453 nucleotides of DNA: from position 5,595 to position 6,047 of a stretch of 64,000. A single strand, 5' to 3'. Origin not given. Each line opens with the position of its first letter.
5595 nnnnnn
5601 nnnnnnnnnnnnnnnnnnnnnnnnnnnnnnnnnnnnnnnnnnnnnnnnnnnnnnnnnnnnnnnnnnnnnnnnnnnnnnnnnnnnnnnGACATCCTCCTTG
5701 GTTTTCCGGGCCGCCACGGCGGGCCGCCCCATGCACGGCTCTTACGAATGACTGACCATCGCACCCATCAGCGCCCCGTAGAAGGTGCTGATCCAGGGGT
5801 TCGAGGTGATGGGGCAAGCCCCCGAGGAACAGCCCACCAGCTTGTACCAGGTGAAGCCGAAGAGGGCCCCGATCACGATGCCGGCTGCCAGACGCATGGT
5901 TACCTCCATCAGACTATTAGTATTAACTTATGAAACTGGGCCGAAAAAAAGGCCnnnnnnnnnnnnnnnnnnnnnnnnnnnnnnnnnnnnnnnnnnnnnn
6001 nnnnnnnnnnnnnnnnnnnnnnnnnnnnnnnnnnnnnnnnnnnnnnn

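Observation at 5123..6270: ArsR-regulated redox operon with an unlisted 51-aa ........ membrane peptide and a shared 11-bp operator-like box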

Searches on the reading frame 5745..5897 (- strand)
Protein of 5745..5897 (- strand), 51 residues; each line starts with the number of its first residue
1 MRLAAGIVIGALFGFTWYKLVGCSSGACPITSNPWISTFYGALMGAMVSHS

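Call 3: search_protein_families(library=pfam, proteins=[window:5745-5897:-], max_evalue=0.1)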
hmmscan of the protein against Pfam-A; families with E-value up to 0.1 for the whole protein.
seq(51 aa): 2 families
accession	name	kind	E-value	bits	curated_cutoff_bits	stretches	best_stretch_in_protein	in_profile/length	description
PF19628.4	DUF6132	-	3.2e-09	36.8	23.2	1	1-48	6-53/60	Family of unknown function (DUF6132)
PF05433.20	Rick_17kDa_Anti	-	0.039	14.3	24.2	0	33-50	23-40/43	Glycine zipper 2TM domain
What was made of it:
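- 5742..5897 (-): 51-aa DUF6132 mini-protein: two-helix membrane hairpin with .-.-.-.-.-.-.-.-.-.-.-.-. at the turn. PF19628 at 36.8 bits, cut-off 23.2 (call 3).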

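Call 4: search_protein_families(library=ncbifam, proteins=[window:5745-5897:-], max_evalue=0.1)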
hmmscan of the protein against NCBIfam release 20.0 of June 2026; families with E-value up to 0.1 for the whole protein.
seq(51 aa): 1 family
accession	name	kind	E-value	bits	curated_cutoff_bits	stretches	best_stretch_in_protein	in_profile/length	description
NF038066.1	MptB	equivalog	0.034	12.6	40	1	18-50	64-96/553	polyprenol phosphomannose-dependent alpha 1,6 mannosyltransferase MptB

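Call 7: find_homologous_proteins(query=window:5745-5897:-, max_evalue=0.01)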
Query seq(51 aa) (51 aa): 142 proteins with E <= 0.01 among 142 candidates; the best 120 are listed.
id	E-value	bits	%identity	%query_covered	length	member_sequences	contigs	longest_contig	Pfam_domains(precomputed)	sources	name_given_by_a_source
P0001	5.6e-27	110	100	100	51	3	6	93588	PF19628.4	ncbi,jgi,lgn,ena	-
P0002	3.7e-21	91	78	100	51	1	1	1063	PF19628.4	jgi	jgi:hypothetical protein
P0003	1.7e-19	86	71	100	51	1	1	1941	PF19628.4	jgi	jgi:hypothetical protein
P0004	3.5e-19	85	72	98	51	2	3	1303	PF19628.4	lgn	-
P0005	1.1e-18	84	74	98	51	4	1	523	PF19628.4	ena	-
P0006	1.5e-18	83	74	98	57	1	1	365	PF19628.4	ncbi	-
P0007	2.0e-18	83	71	100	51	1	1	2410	PF19628.4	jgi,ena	jgi:F0F1-type ATP synthase assembly protein I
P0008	6.5e-18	81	71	100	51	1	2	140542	PF19628.4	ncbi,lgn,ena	-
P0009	7.2e-18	81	68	98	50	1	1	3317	PF19628.4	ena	-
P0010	8.3e-18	81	74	98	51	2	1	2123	PF19628.4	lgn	-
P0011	2.9e-17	79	71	100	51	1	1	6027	PF19628.4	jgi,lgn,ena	-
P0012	6.2e-17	78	69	100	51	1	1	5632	PF19628.4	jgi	jgi:Family of unknown function (DUF6132)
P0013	1.1e-16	77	78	73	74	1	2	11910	PF19628.4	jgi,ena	jgi:hypothetical protein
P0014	1.4e-16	77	67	96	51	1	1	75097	PF19628.4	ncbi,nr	ncbi:MAG: hypothetical protein JW797_08240 [Bradymonadales bacterium]|nr:hypothetical protein [Brady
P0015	2.3e-16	76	71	96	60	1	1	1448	PF19628.4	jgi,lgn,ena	-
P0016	3.3e-16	76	64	98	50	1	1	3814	PF19628.4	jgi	jgi:hypothetical protein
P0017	3.4e-16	76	67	96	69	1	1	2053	PF19628.4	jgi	jgi:hypothetical protein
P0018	4.5e-16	76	67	100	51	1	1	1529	PF19628.4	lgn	-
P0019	8.1e-16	75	65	100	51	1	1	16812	PF19628.4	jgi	jgi:hypothetical protein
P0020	8.9e-16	75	61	100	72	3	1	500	PF19628.4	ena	-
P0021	3.5e-15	73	67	90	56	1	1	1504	PF19628.4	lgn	-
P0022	3.6e-15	73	67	96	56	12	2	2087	PF19628.4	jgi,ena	-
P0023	3.6e-15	73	69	96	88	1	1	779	PF19628.4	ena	-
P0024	4.2e-15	73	73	96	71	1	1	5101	PF19628.4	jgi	jgi:Family of unknown function (DUF6132)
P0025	6.4e-15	72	65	94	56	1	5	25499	PF19628.4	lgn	-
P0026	6.7e-15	72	69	94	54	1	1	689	PF19628.4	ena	-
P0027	1.1e-14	71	71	82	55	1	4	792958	PF19628.4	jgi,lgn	jgi:hypothetical protein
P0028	1.2e-14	71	63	96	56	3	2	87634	PF19628.4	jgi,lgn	-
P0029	1.4e-14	71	64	98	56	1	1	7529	PF19628.4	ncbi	-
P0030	1.8e-14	71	70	90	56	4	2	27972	PF19628.4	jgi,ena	-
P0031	2.1e-14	70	63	96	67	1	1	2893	PF19628.4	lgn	-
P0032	2.6e-14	70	65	96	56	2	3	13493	PF19628.4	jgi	-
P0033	3.0e-14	70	63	96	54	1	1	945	PF19628.4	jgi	-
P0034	3.4e-14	70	63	94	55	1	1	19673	PF19628.4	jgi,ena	-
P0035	3.9e-14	70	66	92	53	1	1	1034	PF19628.4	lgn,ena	-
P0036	4.6e-14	69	65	96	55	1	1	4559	PF19628.4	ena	-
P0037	6.1e-14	69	67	100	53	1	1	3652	PF19628.4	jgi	jgi:hypothetical protein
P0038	7.9e-14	69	61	96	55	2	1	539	PF19628.4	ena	-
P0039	8.1e-14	69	74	69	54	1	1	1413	PF19628.4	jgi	jgi:hypothetical protein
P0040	1.1e-13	68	63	96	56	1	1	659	PF19628.4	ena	-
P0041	1.1e-13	68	70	92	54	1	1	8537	PF19628.4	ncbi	-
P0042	1.3e-13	68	69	96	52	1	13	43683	PF19628.4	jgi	jgi:hypothetical protein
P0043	1.3e-13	68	63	100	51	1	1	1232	PF19628.4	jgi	jgi:hypothetical protein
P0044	1.5e-13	68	61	96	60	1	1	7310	PF19628.4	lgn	-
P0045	1.5e-13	68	61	100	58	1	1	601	PF19628.4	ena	-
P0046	1.9e-13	67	67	94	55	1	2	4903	PF19628.4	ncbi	-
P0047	2.0e-13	67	59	96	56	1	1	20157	PF19628.4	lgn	-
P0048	2.0e-13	67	64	88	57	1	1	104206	PF19628.4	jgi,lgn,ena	-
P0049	2.1e-13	67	66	69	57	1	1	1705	PF19628.4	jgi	jgi:hypothetical protein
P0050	2.1e-13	67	63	94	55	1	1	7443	PF19628.4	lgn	-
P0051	2.3e-13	67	59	100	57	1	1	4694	PF19628.4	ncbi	ncbi:MAG: DUF6132 family protein [Kiritimatiellia bacterium]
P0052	2.3e-13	67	69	96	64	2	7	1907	PF19628.4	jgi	jgi:hypothetical protein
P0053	2.4e-13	67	61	96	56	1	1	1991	PF19628.4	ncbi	-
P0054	3.6e-13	67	60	94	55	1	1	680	PF19628.4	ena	-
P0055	3.8e-13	66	60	94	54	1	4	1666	PF19628.4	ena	-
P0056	3.9e-13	66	60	92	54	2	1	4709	PF19628.4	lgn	-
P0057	4.2e-13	66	71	82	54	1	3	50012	PF19628.4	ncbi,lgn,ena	-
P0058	4.3e-13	66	63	96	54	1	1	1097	PF19628.4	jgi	-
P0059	4.8e-13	66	65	94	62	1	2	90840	PF19628.4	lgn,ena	-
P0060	6.3e-13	66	59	96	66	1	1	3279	PF19628.4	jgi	jgi:hypothetical protein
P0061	6.8e-13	66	62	73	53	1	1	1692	PF19628.4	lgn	-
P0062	7.2e-13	66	66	86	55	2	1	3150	PF19628.4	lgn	-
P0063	8.1e-13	65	59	100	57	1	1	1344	PF19628.4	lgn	-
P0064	8.7e-13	65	56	98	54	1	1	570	PF19628.4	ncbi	-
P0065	9.3e-13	65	58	98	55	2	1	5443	PF19628.4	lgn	-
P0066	9.4e-13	65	60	94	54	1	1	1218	PF19628.4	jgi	jgi:hypothetical protein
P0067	9.9e-13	65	61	96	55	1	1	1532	PF19628.4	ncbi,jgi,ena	-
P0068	1.2e-12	65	57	96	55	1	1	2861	PF19628.4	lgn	-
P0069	1.3e-12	65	71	69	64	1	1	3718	PF19628.4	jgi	jgi:hypothetical protein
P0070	1.5e-12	65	79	76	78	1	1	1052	PF19628.4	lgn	-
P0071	1.5e-12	65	69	82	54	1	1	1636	PF19628.4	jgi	jgi:hypothetical protein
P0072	1.7e-12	64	62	67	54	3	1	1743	PF19628.4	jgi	-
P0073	2.2e-12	64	74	76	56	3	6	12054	PF19628.4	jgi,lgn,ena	-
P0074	2.3e-12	64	65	61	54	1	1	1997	PF19628.4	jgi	jgi:high-affinity Fe2+/Pb2+ permease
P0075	2.3e-12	64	59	96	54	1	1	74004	PF19628.4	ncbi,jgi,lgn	jgi:hypothetical protein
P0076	2.3e-12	64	60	94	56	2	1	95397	PF19628.4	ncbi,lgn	-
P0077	2.3e-12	64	65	67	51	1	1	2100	PF19628.4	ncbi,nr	ncbi:MAG TPA: DUF6132 family protein [bacterium]|nr:DUF6132 family protein [bacterium]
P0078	3.2e-12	64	69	57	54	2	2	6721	PF19628.4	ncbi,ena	-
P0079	3.2e-12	64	63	90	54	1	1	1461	PF19628.4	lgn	-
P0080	3.5e-12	63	61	90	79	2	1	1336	PF19628.4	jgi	jgi:hypothetical protein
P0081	3.9e-12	63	67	53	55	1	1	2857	PF19628.4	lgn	-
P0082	4.0e-12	63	60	92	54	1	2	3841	PF19628.4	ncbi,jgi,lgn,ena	ncbi:MAG: DUF6132 family protein [bacterium]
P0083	4.1e-12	63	58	94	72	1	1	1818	PF19628.4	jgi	-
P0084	4.6e-12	63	77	61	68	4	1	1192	PF19628.4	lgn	-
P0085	4.8e-12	63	74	76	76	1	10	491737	PF19628.4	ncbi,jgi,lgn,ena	-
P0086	5.9e-12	63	59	96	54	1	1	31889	PF19628.4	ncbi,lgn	-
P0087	5.9e-12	63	77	76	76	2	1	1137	PF19628.4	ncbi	-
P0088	6.7e-12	63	69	57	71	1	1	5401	PF19628.4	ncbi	ncbi:MAG: DUF6132 family protein, partial [bacterium]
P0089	7.7e-12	62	58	94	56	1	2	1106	PF19628.4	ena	-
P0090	7.8e-12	62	55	96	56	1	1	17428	PF19628.4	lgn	-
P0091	8.4e-12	62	63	90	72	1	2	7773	PF19628.4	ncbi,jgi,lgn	ncbi:MAG: DUF6132 family protein [Flavobacteriales bacterium]|jgi:hypothetical protein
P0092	8.6e-12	62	72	76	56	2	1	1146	PF19628.4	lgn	-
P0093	1.0e-11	62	63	94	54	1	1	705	PF19628.4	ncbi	-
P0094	1.2e-11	62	61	90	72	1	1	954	PF19628.4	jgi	jgi:hypothetical protein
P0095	1.3e-11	62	71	82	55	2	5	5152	PF19628.4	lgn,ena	-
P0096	1.5e-11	62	56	94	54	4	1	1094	PF19628.4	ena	-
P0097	1.6e-11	61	53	100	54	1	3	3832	PF19628.4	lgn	-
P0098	3.0e-11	61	60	92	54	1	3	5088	PF19628.4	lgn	-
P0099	3.6e-11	60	56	94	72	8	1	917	PF19628.4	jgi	jgi:high-affinity Fe2+/Pb2+ permease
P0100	4.1e-11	60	63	59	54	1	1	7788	PF19628.4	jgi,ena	-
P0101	4.6e-11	60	59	90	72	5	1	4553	PF19628.4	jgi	jgi:hypothetical protein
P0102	4.9e-11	60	60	88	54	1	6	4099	PF19628.4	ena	-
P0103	5.2e-11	60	74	75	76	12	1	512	PF19628.4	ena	-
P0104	5.4e-11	60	60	92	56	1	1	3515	PF19628.4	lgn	-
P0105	5.6e-11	60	59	80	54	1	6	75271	PF19628.4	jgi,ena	jgi:hypothetical protein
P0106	6.7e-11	59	66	80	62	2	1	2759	PF19628.4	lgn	-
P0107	1.2e-10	59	51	100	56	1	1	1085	PF19628.4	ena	-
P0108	1.2e-10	59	60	92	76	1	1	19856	PF19628.4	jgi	jgi:hypothetical protein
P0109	1.6e-10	58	68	75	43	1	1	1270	PF19628.4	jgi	jgi:hypothetical protein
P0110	1.6e-10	58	57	90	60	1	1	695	PF19628.4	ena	-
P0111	2.1e-10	58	67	82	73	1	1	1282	PF19628.4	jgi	-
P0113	2.5e-10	58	49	100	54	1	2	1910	PF19628.4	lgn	-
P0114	2.5e-10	58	61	80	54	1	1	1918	PF19628.4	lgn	-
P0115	4.1e-10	57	63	80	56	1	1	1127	PF19628.4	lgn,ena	-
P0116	4.7e-10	57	52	98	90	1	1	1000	PF19628.4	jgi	jgi:hypothetical protein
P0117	4.9e-10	57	56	94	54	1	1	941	PF19628.4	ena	-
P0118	5.7e-10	57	67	82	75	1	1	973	PF19628.4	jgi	jgi:hypothetical protein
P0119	7.0e-10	56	60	84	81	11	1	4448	PF19628.4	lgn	-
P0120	8.4e-10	56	57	73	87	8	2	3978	PF19628.4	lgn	-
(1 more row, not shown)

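Call 9: find_encoding_contigs(protein=P0001, flank=6000, max_places=4)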
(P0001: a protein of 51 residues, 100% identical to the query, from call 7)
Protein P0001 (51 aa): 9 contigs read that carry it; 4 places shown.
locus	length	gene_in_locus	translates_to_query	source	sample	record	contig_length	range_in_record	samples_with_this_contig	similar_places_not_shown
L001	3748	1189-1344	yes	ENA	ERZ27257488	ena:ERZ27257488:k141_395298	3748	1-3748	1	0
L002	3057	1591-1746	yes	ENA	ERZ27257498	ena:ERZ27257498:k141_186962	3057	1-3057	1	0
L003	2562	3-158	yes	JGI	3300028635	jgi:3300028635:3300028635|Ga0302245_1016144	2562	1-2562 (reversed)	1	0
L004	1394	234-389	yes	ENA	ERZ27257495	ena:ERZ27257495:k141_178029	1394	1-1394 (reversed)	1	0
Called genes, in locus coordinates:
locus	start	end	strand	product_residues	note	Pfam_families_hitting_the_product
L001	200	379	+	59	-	-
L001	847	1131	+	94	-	PF01022:HTH_5, PF12802:MarR_2 (weak), PF12840:HTH_20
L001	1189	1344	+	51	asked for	PF19628:DUF6132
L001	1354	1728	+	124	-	PF00085:Thioredoxin, PF13098:Thioredoxin_2 (weak), PF13905:Thioredoxin_8 (faint)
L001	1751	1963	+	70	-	PF11127:YgaP-like_TM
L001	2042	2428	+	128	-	PF02566:OsmC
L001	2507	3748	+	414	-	?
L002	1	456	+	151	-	?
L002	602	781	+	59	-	-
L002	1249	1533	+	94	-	PF01022:HTH_5, PF12802:MarR_2 (weak), PF12840:HTH_20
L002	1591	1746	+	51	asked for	PF19628:DUF6132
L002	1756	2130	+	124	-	PF00085:Thioredoxin, PF13098:Thioredoxin_2 (weak), PF13905:Thioredoxin_8 (faint)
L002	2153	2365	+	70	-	PF11127:YgaP-like_TM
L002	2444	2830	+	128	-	PF02566:OsmC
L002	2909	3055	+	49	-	?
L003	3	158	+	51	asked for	PF19628:DUF6132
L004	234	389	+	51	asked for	PF19628:DUF6132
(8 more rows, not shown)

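Call 10: find_related_loci(query=A1, collection=genome_contigs, flank=4000)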
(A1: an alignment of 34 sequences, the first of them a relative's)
Query A1 (51 aa) in genome_contigs; peptide patterns used: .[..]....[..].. (x = any residue, [..] = any of these).
600 stretches matched a pattern (row limit reached: there are more); 587 encode a relative of the query (tblastn E <= 1e-3); the best 80 are kept; 80 distinct loci.
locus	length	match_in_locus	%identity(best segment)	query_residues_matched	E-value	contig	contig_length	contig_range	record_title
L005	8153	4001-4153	71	1-51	5e-22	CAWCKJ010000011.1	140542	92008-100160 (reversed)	MAG: candidate division FCPU426 bacterium isolate MFD01231.bin.1.41 genome assembly, contig: contig_30352, whole genome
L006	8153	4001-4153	69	1-51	3e-21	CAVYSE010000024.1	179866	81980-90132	MAG: candidate division FCPU426 bacterium isolate MFD05580.bin.1.91 genome assembly, contig: contig_51194, whole genome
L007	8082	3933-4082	62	2-51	5e-21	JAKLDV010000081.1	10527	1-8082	MAG: Elusimicrobia bacterium isolate RA.bin118 RA.bin118_81, whole genome shotgun sequence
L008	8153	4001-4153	69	1-51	6e-21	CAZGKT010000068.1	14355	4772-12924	MAG TPA_asm: uncultured bacterium isolate binchicken_co162_638 genome assembly, contig: NODE_9980_length_14355_cov_8.749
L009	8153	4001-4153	69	1-51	2e-20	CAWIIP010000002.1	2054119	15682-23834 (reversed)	MAG: uncultured proteobacterium isolate MFD09286.bin.2.44 genome assembly, contig: contig_44388, whole genome shotgun se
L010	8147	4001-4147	71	2-50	2e-20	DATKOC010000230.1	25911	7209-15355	MAG TPA_asm: bacterium isolate SMAG_U14754 k141_3447525, whole genome shotgun sequence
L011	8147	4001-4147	67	1-49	1e-20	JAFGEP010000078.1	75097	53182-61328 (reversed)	MAG: Bradymonadales bacterium isolate Zod_Metabat.1238 k87_6120650, whole genome shotgun sequence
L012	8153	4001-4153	69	1-51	4e-20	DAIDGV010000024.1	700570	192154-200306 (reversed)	MAG TPA_asm: candidate division FCPU426 bacterium isolate clean3 k141_771235, whole genome shotgun sequence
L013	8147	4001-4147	67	1-49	1e-19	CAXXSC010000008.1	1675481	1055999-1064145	MAG: Candidatus Latescibacterota bacterium isolate 3219b954-e10d-4382-8a72-06d1161b35cc genome assembly, contig: contig_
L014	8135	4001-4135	69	7-51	3e-19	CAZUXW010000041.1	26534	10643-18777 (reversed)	MAG TPA_asm: uncultured bacterium isolate binchicken_co54_368 genome assembly, contig: NODE_3144_length_26534_cov_22.438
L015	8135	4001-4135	69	7-51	4e-19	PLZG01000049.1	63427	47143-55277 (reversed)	MAG: candidate division FCPU426 bacterium isolate palsa_1180 73.20120700_P3D.179_contig_8500, whole genome shotgun seque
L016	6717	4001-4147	65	1-49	4e-19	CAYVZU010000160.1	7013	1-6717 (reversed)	MAG TPA_asm: uncultured Fibrobacterota bacterium isolate SRP062349_co5_336 genome assembly, contig: NODE_6345_length_701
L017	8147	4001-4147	63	1-49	1e-18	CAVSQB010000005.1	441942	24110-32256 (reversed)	MAG: uncultured Fibrobacterota bacterium isolate MFD03044.bin.1.58 genome assembly, contig: contig_32417, whole genome s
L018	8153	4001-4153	59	1-51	1e-18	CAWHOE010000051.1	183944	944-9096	MAG: candidate division FCPU426 bacterium isolate MFD01223.bin.2.21 genome assembly, contig: contig_47169, whole genome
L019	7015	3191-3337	67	1-49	1e-18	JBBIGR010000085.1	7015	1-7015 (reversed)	MAG: Fibrobacteria bacterium isolate ETS170220_bin_96 NODE_11266_length_7015_cov_6.962069, whole genome shotgun sequence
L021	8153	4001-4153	63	1-51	2e-18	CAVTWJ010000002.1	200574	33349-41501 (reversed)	MAG: candidate division FCPU426 bacterium isolate MFD09286.bin.2.88 genome assembly, contig: contig_105097, whole genome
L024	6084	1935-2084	64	1-50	2e-18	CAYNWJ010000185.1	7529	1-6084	MAG TPA_asm: uncultured bacterium isolate SRP141376_co4_255 genome assembly, contig: NODE_15825_length_7529_cov_3.680492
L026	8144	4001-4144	58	1-48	2e-18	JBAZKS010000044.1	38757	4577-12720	MAG: Elusimicrobiota bacterium isolate SO_2017_LW4_15 scaffold_2428_c1_LW137-91_2017, whole genome shotgun sequence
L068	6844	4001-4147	59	1-49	2e-16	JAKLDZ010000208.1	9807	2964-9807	MAG: Myxococcota bacterium isolate RA.bin121 RA.bin121_208, whole genome shotgun sequence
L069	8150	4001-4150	58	2-51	2e-16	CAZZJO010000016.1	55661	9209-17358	MAG TPA_asm: uncultured Verrucomicrobiota bacterium isolate binchicken_co25_122 genome assembly, contig: k141_20695, who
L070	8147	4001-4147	59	1-49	3e-16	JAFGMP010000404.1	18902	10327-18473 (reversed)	MAG: Candidatus Latescibacterota bacterium isolate Zod_Metabat.481 k87_8814871, whole genome shotgun sequence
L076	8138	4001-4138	61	5-50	3e-16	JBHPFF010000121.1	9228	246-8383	Candidatus Latescibacterota bacterium isolate SAG AM-311-I19 NODE_121_length_9228_cov_23.303172, whole genome shotgun se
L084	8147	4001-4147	57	2-50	5e-16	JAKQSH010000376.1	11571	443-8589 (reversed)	MAG: Deltaproteobacteria bacterium isolate USMO_metabat.105_sub k141_432782, whole genome shotgun sequence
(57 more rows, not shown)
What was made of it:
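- Tried and rejected: The best genome relatives, at 71% peptide identity, are candidate division FCPU426 MAGs (call 10).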

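Call 15: search_protein_families(library=pfam, alignment_id=A2, max_evalue=0.001)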
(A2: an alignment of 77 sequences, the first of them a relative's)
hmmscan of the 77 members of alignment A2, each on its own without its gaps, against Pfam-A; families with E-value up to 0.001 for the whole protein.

A. member 1, L005:3643-3924:+ (94 aa): 5 families
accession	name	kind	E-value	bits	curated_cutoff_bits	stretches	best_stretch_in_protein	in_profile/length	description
PF01022.26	HTH_5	-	3.3e-13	49.7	22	1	19-62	2-45/47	Bacterial regulatory protein, arsR family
PF12840.13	HTH_20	-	2.6e-09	37.3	27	1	16-64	1-50/51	Helix-turn-helix domain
PF12802.13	MarR_2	-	9.5e-06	26.1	27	1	20-67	6-55/61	MarR family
PF01978.25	TrmB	-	0.00016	21.9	25.6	1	26-75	16-65/68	Sugar-specific transcriptional regulator TrmB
PF24034.1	DUF7343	-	0.00018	21.7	27.6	1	30-68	14-54/62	Domain of unknown function (DUF7343)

B. families by the number of members that match (of 77 scanned): 121 families (the first 25 are shown)
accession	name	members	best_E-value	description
PF00085.26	Thioredoxin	17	1.1e-31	Thioredoxin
PF13098.12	Thioredoxin_2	17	5.9e-10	Thioredoxin-like domain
PF01022.26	HTH_5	16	3.2e-14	Bacterial regulatory protein, arsR family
PF12840.13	HTH_20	16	1.7e-12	Helix-turn-helix domain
PF12802.13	MarR_2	14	6.7e-08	MarR family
PF14595.12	Thioredoxin_9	14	8.2e-07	Thioredoxin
PF01978.25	TrmB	13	1.1e-07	Sugar-specific transcriptional regulator TrmB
PF13905.12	Thioredoxin_8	12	8.8e-09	Thioredoxin-like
PF24034.1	DUF7343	9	2.1e-06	Domain of unknown function (DUF7343)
PF00581.25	Rhodanese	6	1.5e-20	Rhodanese-like domain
PF13545.12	HTH_Crp_2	6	2.2e-06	Crp-like helix-turn-helix domain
PF00578.27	AhpC-TSA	6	9.8e-06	AhpC/TSA family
PF25213.1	HVO_A0261_N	6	2.3e-05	HVO_A0261 N-terminal domain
PF09339.16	HTH_IclR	5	0.00014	IclR helix-turn-helix domain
PF03625.19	DUF302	4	2.2e-25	Domain of unknown function DUF302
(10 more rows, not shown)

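Call 16: search_protein_families(library=pfam, alignment_id=A3, max_evalue=0.001)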
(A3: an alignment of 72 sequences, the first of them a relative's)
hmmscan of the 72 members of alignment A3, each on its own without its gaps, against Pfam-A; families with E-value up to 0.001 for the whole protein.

A. member 1, L005:4170-4493:+ (108 aa): 7 families
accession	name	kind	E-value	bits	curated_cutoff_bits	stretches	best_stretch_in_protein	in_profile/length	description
PF00085.26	Thioredoxin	-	5.7e-29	100.6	23.5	1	4-103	2-101/103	Thioredoxin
PF13098.12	Thioredoxin_2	-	1e-07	32.6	27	1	18-103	3-104/104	Thioredoxin-like domain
PF13905.12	Thioredoxin_8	-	4.3e-06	27.4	27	0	21-50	2-31/94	Thioredoxin-like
PF00578.27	AhpC-TSA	-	5.4e-05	23.6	26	1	4-66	5-73/124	AhpC/TSA family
PF08534.16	Redoxin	-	7.6e-05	23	26.6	1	20-55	28-64/148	Redoxin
PF14595.12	Thioredoxin_9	-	9.1e-05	22.8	25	1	17-84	38-107/129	Thioredoxin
PF13728.12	TraF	-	0.00097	19.5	23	0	24-92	133-210/224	F plasmid transfer operon protein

B. families by the number of members that match (of 72 scanned): 122 families (the first 25 are shown)
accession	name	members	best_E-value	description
PF03625.19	DUF302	5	4.9e-27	Domain of unknown function DUF302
PF00581.25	Rhodanese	5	2.2e-20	Rhodanese-like domain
PF07992.20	Pyr_redox_2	4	7.1e-66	Pyridine nucleotide-disulphide oxidoreductase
PF00085.26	Thioredoxin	4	5.7e-29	Thioredoxin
PF00070.33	Pyr_redox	4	2.4e-22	Pyridine nucleotide-disulphide oxidoreductase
PF02852.28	Pyr_redox_dim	4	6.1e-17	Pyridine nucleotide-disulphide oxidoreductase, dimerisation domain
PF13738.12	Pyr_redox_3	4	1.8e-11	Pyridine nucleotide-disulphide oxidoreductase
PF01266.30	DAO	4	1.6e-09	FAD dependent oxidoreductase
PF00578.27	AhpC-TSA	3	1.2e-32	AhpC/TSA family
PF13847.12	Methyltransf_31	3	1.5e-32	Methyltransferase domain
PF13649.12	Methyltransf_25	3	2.3e-19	Methyltransferase domain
PF08241.18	Methyltransf_11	3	3.8e-19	Methyltransferase domain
PF01209.24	Ubie_methyltran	3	1.3e-17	ubiE/COQ5 methyltransferase family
PF08242.18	Methyltransf_12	3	1.9e-14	Methyltransferase domain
PF08534.16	Redoxin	3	7.5e-13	Redoxin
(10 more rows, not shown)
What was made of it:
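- HTH_5 accounts for 16 upstream neighbours, rhodanese for 6+5, DUF302 for 4+5 and Pyr_redox_2 for 3+4 (calls 15, 16).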
